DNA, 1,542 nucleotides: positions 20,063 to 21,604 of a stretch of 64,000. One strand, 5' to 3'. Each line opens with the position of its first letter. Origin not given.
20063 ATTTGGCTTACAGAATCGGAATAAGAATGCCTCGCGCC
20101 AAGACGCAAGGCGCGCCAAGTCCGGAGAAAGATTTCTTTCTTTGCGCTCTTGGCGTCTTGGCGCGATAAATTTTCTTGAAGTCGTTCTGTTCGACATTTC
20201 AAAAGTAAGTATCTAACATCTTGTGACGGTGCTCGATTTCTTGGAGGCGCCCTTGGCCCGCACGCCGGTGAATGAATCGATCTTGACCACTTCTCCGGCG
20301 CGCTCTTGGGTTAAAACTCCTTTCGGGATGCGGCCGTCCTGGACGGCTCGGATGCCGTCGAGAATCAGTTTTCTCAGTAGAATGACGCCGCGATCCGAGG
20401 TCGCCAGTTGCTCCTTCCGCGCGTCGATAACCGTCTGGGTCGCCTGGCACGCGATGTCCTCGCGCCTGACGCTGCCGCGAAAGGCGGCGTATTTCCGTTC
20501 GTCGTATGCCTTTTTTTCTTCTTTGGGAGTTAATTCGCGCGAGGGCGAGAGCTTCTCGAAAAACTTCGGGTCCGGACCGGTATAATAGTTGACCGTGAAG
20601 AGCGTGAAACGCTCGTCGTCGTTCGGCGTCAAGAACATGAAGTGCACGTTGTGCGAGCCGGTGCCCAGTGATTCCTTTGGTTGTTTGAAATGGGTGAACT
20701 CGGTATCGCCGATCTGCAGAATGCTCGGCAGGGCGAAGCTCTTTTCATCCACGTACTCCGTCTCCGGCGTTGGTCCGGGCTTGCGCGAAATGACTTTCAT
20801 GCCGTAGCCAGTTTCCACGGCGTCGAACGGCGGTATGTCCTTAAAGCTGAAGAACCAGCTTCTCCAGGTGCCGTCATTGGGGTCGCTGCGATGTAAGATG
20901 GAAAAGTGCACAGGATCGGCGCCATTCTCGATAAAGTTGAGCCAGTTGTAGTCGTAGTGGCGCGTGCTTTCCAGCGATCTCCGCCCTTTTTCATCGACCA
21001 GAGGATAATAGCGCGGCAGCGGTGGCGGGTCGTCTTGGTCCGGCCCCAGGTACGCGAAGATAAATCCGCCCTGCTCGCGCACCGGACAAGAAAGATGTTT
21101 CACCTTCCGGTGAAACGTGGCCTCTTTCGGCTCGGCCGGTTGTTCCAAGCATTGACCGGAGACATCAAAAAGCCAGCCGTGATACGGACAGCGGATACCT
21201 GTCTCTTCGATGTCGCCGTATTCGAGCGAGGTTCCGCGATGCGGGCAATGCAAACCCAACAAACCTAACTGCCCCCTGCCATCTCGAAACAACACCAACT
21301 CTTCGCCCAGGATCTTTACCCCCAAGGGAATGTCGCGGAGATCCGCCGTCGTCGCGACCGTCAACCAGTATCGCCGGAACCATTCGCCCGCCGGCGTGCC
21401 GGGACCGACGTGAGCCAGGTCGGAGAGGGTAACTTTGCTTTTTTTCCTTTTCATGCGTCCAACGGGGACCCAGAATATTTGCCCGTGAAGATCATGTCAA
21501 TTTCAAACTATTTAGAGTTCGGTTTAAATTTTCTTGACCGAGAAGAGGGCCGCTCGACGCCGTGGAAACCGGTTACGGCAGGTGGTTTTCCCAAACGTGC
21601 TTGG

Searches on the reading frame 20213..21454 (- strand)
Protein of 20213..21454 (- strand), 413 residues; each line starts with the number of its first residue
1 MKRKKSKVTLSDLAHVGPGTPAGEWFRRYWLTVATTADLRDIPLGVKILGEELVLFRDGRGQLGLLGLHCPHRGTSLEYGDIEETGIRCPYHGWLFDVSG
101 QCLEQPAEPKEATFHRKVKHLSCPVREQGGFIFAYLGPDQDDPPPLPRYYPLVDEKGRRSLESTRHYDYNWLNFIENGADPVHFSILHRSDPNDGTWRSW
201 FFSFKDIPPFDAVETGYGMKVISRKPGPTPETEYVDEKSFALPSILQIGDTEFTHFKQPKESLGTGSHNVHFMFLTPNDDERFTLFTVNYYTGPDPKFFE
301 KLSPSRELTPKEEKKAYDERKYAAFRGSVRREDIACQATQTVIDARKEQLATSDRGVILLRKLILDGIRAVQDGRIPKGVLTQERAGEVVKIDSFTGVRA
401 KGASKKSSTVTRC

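Call 63: search_protein_families(library=pfam, proteins=[window:20213-21454:-], max_evalue=0.00001)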
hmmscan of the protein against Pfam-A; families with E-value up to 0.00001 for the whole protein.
window:20213-21454:- (413 aa): 2 families
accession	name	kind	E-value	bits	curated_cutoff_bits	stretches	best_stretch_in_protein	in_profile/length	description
PF00355.32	Rieske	-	4.5e-19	68.6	20.3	1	30-113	2-86/88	Rieske [2Fe-2S] domain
PF19301.5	LigXa_C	-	1.2e-06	28.4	27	1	135-404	2-280/304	LigXa C-terminal domain like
